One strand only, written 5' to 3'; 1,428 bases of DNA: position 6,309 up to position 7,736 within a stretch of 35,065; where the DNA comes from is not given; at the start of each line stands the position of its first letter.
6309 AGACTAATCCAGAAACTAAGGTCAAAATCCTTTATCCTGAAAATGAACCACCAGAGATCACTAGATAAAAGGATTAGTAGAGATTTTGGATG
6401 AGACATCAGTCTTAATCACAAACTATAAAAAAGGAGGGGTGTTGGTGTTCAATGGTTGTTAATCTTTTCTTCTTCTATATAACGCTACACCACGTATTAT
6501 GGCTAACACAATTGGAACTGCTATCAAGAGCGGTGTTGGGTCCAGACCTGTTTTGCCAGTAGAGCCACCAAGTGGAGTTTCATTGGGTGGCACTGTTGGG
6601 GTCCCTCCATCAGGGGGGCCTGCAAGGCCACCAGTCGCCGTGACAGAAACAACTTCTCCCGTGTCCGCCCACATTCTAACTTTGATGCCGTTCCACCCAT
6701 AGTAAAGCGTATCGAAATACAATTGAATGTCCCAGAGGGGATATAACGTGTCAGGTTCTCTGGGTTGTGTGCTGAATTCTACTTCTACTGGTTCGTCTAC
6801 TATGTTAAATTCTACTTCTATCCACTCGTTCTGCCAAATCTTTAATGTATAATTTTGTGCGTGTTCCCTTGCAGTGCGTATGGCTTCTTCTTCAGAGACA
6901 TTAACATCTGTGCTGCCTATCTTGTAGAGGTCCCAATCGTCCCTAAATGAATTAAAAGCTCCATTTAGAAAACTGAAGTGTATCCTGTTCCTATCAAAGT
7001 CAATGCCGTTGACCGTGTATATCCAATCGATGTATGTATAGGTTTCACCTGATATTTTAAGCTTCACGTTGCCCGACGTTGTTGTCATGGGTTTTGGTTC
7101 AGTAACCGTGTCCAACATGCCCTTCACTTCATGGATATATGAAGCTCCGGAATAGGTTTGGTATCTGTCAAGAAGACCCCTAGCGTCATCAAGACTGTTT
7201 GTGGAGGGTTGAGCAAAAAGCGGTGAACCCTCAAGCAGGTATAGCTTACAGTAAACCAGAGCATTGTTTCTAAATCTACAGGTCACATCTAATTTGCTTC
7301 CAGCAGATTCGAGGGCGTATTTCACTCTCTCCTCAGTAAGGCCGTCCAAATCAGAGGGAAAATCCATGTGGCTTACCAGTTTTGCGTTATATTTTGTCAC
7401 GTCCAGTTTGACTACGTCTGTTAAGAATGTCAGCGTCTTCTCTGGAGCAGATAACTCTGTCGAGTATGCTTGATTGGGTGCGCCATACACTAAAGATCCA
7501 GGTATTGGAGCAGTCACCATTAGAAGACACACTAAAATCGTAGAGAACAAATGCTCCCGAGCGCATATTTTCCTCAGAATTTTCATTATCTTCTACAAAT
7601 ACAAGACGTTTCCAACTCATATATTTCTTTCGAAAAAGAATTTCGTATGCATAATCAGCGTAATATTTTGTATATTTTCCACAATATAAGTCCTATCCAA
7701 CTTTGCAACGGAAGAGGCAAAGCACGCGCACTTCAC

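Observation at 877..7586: Tandem duplication of a two-gene surface module (PepSY-like X protein followed by a NosD-like beta-helix protein)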

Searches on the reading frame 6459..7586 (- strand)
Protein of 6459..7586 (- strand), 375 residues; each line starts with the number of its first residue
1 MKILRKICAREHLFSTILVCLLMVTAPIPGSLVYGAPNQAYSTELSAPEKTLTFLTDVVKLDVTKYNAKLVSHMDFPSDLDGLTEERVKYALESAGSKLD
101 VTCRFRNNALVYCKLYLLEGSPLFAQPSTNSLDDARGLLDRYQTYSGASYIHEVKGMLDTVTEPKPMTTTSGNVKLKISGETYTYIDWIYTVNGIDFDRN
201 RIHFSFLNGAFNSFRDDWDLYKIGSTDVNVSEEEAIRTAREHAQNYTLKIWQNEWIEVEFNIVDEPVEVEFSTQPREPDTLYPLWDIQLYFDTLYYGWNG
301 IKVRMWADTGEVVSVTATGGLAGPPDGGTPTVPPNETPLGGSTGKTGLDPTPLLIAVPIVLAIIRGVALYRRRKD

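Call 3: search_protein_families(library=pfam, proteins=[window:6459-7586:-], max_evalue=0.1)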
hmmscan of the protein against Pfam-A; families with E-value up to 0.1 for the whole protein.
window:6459-7586:- (375 aa): 0 families

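Call 6: search_protein_families(library=ncbifam, proteins=[window:6459-7586:-], max_evalue=1)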
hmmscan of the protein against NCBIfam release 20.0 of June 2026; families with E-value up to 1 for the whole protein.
window:6459-7586:- (375 aa): 0 families

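Call 9: find_homologous_proteins(query=window:6459-7586:-, max_evalue=0.001)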
Query window:6459-7586:- (375 aa): 210 proteins with E <= 0.001 among 3327 candidates; the best 120 are listed.
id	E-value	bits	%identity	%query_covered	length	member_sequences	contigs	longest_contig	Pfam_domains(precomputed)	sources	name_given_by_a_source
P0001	1.8e-239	812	100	94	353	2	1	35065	-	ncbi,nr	ncbi:hypothetical protein IBX38_00020 [Candidatus Bathyarchaeota archaeon]|nr:hypothetical protein [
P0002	7.2e-196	669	80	100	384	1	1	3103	-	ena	-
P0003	1.1e-190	651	84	90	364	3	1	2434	-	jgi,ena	-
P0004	5.8e-129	448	61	90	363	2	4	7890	-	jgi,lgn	jgi:hypothetical protein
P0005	1.4e-128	447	62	88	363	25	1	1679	-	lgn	-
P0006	8.6e-122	425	58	89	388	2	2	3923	-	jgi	jgi:hypothetical protein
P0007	6.1e-119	415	58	94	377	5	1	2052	-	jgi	-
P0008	6.2e-118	412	58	94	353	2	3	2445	-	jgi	-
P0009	8.5e-118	412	55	89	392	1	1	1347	-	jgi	jgi:hypothetical protein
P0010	1.1e-115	405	56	94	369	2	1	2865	-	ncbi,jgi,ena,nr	ncbi:MAG: hypothetical protein OEY81_07300 [Candidatus Bathyarchaeota archaeon]|nr:hypothetical prot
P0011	1.0e-113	398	54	98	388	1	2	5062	-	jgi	jgi:hypothetical protein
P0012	1.6e-112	394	58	90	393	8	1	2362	-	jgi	-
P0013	7.5e-109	382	54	99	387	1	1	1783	-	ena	-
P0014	1.6e-108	381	57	87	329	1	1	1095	-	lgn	-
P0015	3.4e-104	367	52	90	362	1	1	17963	-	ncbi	ncbi:MAG: hypothetical protein ACPLRY_03665 [Candidatus Bathyarchaeales archaeon]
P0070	1.4e-71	260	48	81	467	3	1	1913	PF12840.14,PF01022.27,PF24038.2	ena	-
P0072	1.6e-69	253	51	73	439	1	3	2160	PF12840.14,PF01022.27,PF24038.2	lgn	-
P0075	6.2e-67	244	43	84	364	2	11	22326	-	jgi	-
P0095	8.2e-59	217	46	71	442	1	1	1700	PF12840.14,PF01022.27,PF24038.2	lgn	-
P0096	9.8e-59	217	46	71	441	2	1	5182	PF12840.14,PF01022.27,PF24038.2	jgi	jgi:DNA-binding transcriptional ArsR family regulator/D-alanyl-D-alanine dipeptidase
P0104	3.8e-56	209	45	71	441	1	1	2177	PF12840.14,PF01022.27,PF24038.2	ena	-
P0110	1.5e-55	207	39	89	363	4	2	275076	-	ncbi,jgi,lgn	ncbi:MAG: hypothetical protein PVH73_03070 [Candidatus Bathyarchaeota archaeon]|jgi:hypothetical pro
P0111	1.5e-55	207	44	71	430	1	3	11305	PF12840.14,PF01022.27,PF24038.2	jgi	jgi:DNA-binding transcriptional ArsR family regulator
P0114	6.6e-55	205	42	71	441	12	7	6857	PF12840.14,PF01022.27,PF24038.2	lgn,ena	-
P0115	6.7e-55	205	43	71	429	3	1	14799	PF12840.14,PF01022.27,PF24038.2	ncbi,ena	-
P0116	7.1e-55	205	45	71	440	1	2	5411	PF12840.14,PF01022.27,PF24038.2,PF25213.2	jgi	jgi:DNA-binding transcriptional ArsR family regulator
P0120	1.5e-54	203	44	74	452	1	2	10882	PF12840.14,PF24038.2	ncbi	-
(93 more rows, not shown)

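Call 16: find_related_loci(query=A2, collection=genome_contigs, flank=10000)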
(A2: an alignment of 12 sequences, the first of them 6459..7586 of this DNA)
Query A2 (375 aa) in genome_contigs; peptide patterns used: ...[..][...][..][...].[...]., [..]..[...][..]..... (x = any residue, [..] = any of these).
38 stretches matched a pattern; 27 encode a relative of the query (tblastn E <= 1e-3); 27 distinct loci.
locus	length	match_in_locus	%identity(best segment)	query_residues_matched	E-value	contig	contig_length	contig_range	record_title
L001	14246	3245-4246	52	39-374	2e-103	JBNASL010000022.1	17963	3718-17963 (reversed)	MAG: Candidatus Bathyarchaeales archaeon isolate Kamch4336-1-MF-15 bin22_IDBA_re-assembly_contigs.fa-22, whole genome sh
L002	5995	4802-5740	41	42-340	7e-65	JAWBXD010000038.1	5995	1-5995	MAG: Candidatus Bathyarchaeia archaeon isolate JZ-1_201803_bins_80 JZ-1_201803_bins_80_scaffold_38, whole genome shotgun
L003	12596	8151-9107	39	40-368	5e-64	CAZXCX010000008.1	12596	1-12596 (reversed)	MAG TPA_asm: uncultured Candidatus Bathyarchaeia archaeon isolate binchicken_co89_156 genome assembly, contig: NODE_9698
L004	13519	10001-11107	37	20-374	1e-63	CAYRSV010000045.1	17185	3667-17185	MAG TPA_asm: uncultured Candidatus Bathyarchaeia archaeon isolate binchicken_co43_159 genome assembly, contig: NODE_5931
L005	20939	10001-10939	43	22-330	2e-62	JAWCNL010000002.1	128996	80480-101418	MAG: Candidatus Bathyarchaeia archaeon isolate JZ-2_201709_bins_168 JZ-2_201709_bins_168_scaffold_2, whole genome shotgu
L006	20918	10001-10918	41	42-342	3e-62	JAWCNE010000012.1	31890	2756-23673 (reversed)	MAG: Candidatus Bathyarchaeia archaeon isolate JZ-2_201709_bins_121 JZ-2_201709_bins_121_scaffold_12, whole genome shotg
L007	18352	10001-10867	41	17-313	2e-61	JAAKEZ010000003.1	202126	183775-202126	Candidatus Bathyarchaeota archaeon A05DMB-2 NODE_47_length_202126_cov_8.104330, whole genome shotgun sequence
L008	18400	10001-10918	43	22-322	6e-61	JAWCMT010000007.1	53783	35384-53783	MAG: Candidatus Bathyarchaeia archaeon isolate JZ-2_201705_bins_71 JZ-2_201705_bins_71_scaffold_7, whole genome shotgun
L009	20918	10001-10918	42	22-322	1e-60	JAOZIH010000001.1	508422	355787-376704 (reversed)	MAG: Candidatus Bathyarchaeota archaeon isolate SQ NODE_6, whole genome shotgun sequence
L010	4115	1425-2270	42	40-314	1e-60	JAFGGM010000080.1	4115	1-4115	MAG: Candidatus Bathyarchaeum sp. isolate Zod_Metabat.1386 k87_13115985, whole genome shotgun sequence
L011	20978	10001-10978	39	1-320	7e-60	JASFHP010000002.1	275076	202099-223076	MAG: Candidatus Bathyarchaeota archaeon isolate D0608M20metaG_Bin_680 D0608M20metaG_FD_scaffold_2_c1, whole genome shotg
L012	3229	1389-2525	36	13-374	9e-59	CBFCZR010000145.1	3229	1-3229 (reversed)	MAG TPA_asm: Candidatus Bathyarchaeota archaeon isolate SRR6194934_binner123_Refined_40 genome assembly, contig: ERZ7813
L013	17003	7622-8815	36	6-375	3e-57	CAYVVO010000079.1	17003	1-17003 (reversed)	MAG TPA_asm: uncultured Candidatus Bathyarchaeia archaeon isolate SRP185410_co1_219 genome assembly, contig: k141_826155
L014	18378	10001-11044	48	36-375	1e-92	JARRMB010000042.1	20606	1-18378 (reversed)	MAG: Candidatus Bathyarchaeota archaeon isolate Spart_087_MAG scaffold_3224, whole genome shotgun sequence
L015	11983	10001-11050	36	41-374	5e-55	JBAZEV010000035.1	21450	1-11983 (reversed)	MAG: Candidatus Bathyarchaeia archaeon isolate SO_2017_LW3_134 NODE_6400_length_21450_cov_1.047601_LW162_2017, whole gen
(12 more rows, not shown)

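Call 22: predict_structure(alignment_id=A1)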
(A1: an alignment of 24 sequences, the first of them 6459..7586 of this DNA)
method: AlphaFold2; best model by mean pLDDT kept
length: 375 residues; sequences in the alignment: 24
mean_pLDDT: 83.7   pTM: 0.69
mean pLDDT of the five models: 83.7, 82.8, 82.0, 81.2, 80.3
residues with pLDDT >= 90: 250; 70-90: 43; 50-70: 30; < 50: 52
segments of 3 or more residues with pLDDT < 50: 1-6, 26-42, 322-349
pLDDT, mean of each block of 10 residues (from residue 1): 49 55 49 39 78 97 98 87 89 97 95 97 91 96 95 95 96 96 95 94 95 95 96 98 94 92 96 91 97 93 98 93 42 37 42 70 84 72
secondary structure, 60 per line:
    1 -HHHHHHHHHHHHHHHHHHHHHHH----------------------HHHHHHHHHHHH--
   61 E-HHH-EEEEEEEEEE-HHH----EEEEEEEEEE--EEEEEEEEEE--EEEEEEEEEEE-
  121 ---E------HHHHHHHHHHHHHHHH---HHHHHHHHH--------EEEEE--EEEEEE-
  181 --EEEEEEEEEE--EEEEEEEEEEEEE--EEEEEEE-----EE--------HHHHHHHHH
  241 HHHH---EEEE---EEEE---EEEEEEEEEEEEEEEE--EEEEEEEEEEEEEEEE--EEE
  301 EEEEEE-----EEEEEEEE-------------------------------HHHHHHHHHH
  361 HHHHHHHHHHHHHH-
elements in order: H2-24 H47-58 E67-76 E85-94 E97-106 E109-119 H131-146 H150-158 E167-171 E174-179 E183-192 E195-207 E210-216 H232-244 E248-251 E255-258 E262-277 E280-295 E298-306 E312-319 H351-374

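Call 27: fold_search(model_id=the predicted structure, library=pdb)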
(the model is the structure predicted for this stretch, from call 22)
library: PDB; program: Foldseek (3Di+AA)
matches with E <= 10: 1011; with E <= 0.001: 4
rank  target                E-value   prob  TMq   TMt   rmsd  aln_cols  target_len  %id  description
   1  5boi                  2.8e-06  1.00  0.28  0.41  10.9       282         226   10  Bacillus megaterium YpeB C-terminal domain (released 2015-08-12)
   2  3nqz_A                9.1e-05  1.00  0.24  0.44   8.9       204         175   11  Crystal structure of the autoprocessed Vibriolysin MCP-02 with E369A mutation (released 2010-10-06)
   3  3nqy_A                2.9e-04  1.00  0.24  0.44   6.8       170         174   11  Crystal structure of the autoprocessed complex of Vibriolysin MCP-02 with a single point mutation E346A (released 2010-10-06)
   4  4k90_B                8.8e-04  1.00  0.27  0.42  11.9       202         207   12  Extracellular metalloproteinase from Aspergillus (released 2013-10-23)
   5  8ow1_P                3.9e-03  0.44  0.12  0.16  23.4       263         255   12  Cryo-EM structure of the yeast Inner kinetochore bound to a CENP-A nucleosome. (released 2023-08-09)
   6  1w4n_A                1.1e-02  0.21  0.13  0.08  21.1       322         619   11  AGAO covalent complex with Tranylcypromine (released 2005-12-08)
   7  2yx9_A                1.4e-02  0.18  0.12  0.08  21.2       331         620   11  Crystal structure of D298K copper amine oxidase from Arthrobacter globiformis (released 2008-04-08)
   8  7zfr_B                1.4e-02  0.13  0.10  0.14  20.6       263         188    8  Crystal structure of HLA-DP (DPA1*02:01-DPB1*01:01) in complex with a peptide bound in the reverse direction (released 2023-04-12)
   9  8ow1_PP               1.6e-02  0.30  0.12  0.16  22.7       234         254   12  Cryo-EM structure of the yeast Inner kinetochore bound to a CENP-A nucleosome. (released 2023-08-09)
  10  4pw1_A                2.3e-02  0.92  0.20  0.31   9.1       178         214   13  Crystal structure of a protein with unknown function (CLOLEP_02462) from Clostridium leptum DSM 753 at 2.10 A resoluti (released 2014-06-18)
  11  4pw1_B                2.6e-02  0.89  0.23  0.35  13.4       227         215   11  Crystal structure of a protein with unknown function (CLOLEP_02462) from Clostridium leptum DSM 753 at 2.10 A resoluti (released 2014-06-18)
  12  6in8                  2.6e-02  0.14  0.11  0.15  20.9       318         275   10  Crystal structure of MucB (released 2019-07-24)
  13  3lqz_B                2.7e-02  0.08  0.08  0.12  21.1       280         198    9  Crystal Structure of HLA-DP2 (released 2010-04-14)
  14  6byx_A                3.4e-02  0.11  0.10  0.09  17.2       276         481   11  Complex structure of LOR107 mutant (R259N) with tetrasaccharide substrate (released 2018-02-07)
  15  7wis_A                4.0e-02  0.15  0.13  0.09  21.5       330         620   12  Catalytic intermediate structure of N381A mutant of copper amine oxidase from Arthrobacter globiformis (released 2022-11-16)
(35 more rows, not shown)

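Call 41: find_encoding_contigs(protein=P0004, flank=6000, max_places=3)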
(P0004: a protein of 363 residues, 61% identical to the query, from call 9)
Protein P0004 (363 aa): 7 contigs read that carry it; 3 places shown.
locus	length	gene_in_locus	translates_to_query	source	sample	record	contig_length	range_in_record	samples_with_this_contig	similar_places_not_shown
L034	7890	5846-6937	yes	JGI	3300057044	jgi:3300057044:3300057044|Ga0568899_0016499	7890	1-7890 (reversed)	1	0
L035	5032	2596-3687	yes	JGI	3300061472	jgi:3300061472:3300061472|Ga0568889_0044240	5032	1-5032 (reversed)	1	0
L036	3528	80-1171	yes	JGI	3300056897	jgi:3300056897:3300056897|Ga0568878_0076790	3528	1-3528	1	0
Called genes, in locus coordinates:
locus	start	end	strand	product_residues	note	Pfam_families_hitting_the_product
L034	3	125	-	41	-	?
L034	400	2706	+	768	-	PF05048:NosD, PF13229:Beta_helix, PF05048:NosD, PF13229:Beta_helix, PF05048:NosD, PF13229:Beta_helix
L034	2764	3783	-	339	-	-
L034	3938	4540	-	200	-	-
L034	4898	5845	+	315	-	-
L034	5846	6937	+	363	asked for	-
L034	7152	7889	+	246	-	?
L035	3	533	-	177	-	?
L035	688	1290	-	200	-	-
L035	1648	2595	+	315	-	-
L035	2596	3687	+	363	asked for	-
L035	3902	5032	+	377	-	?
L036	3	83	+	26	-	?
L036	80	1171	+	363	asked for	-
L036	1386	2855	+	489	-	PF01406:tRNA-synt_1e, PF09334:tRNA-synt_1g (weak), PF00133:tRNA-synt_1, PF09334:tRNA-synt_1g (weak), PF09190:DALR_2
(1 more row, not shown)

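Call 42: find_encoding_contigs(protein=P0002, flank=6000, max_places=2)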
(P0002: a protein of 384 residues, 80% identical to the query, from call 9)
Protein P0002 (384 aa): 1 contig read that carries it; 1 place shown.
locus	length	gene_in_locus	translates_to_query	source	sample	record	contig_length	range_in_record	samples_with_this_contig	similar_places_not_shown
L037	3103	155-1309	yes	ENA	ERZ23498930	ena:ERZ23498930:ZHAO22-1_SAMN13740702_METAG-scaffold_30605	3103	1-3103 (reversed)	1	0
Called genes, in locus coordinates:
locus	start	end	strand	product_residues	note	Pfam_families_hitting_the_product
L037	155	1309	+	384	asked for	-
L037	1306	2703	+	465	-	PF24681:Kelch_KLHDC2_KLHL20_DRC7, PF13854:Kelch_HCF, PF13964:Beta-prop_Calicin, PF24981:Beta-prop_ATRN-LZTR1, PF01344:Kelch_1, PF13964:Beta-prop_Calicin, PF01344:Kelch_1, PF13415:Beta-prop_FBX42, +10 more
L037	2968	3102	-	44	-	?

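Call 43: find_encoding_contigs(protein=P0115, flank=6000, max_places=2)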
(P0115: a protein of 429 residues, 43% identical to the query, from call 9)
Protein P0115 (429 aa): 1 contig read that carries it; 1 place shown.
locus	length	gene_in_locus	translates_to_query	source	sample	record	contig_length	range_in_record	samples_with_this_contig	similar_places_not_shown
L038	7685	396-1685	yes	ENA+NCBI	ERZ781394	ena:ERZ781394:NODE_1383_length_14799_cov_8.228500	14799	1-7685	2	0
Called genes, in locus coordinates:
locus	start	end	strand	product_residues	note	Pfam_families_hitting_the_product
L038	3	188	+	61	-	?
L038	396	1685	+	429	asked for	PF01022:HTH_5 (weak), PF12840:HTH_20, PF24038:DUF7347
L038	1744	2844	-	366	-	PF18911:PKD_4, PF00801:PKD, PF21027:Sde0182_C (faint), PF00801:PKD, PF18911:PKD_4, PF22352:K319L-like_PKD (weak)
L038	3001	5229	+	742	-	PF24038:DUF7347 (faint), PF03477:ATP-cone (weak), PF13597:NRDD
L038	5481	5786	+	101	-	PF00462:Glutaredoxin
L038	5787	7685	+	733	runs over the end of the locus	PF13597:NRDD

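Call 47: find_related_loci(query=A2, collection=metagenome_contigs, flank=8000)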
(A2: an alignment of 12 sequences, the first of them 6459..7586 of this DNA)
Query A2 (375 aa) in metagenome_contigs; peptide patterns used: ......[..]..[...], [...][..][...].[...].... (x = any residue, [..] = any of these).
600 stretches matched a pattern (row limit reached: there are more); 202 encode a relative of the query (tblastn E <= 1e-3); the best 80 are kept; 80 distinct loci.
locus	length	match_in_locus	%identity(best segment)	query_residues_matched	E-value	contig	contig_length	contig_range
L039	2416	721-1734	84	39-375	0e+0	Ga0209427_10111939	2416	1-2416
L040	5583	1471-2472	63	37-374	3e-134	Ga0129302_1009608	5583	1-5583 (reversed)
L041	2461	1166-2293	59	1-374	3e-140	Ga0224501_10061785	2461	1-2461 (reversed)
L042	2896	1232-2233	61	38-374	2e-136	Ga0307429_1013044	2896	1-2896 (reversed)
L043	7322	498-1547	57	1-336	2e-118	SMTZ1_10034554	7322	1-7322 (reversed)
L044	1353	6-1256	49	4-375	7e-117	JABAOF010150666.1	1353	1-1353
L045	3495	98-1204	49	4-374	2e-97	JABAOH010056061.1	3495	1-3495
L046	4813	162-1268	48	4-374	5e-96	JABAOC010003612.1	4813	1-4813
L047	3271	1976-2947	50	39-374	2e-97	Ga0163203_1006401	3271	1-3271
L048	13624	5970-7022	46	39-374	2e-93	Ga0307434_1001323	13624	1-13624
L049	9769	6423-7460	46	6-372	1e-92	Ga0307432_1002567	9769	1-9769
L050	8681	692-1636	51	40-339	7e-91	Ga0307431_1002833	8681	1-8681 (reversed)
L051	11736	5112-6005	50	41-324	3e-86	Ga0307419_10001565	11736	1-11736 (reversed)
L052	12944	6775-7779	46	18-363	2e-85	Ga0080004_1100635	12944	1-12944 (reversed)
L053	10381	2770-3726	47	17-324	8e-85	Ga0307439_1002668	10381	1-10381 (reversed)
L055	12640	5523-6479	47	17-324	8e-85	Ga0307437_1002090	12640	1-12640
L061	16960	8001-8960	40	1-323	6e-78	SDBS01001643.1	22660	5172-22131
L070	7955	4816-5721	46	40-339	2e-69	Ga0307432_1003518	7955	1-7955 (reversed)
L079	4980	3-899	43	85-344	2e-64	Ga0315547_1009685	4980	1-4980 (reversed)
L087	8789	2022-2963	41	1-314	1e-62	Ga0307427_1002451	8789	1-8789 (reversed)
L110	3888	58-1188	37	13-374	7e-55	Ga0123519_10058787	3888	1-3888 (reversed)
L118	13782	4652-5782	37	13-374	2e-53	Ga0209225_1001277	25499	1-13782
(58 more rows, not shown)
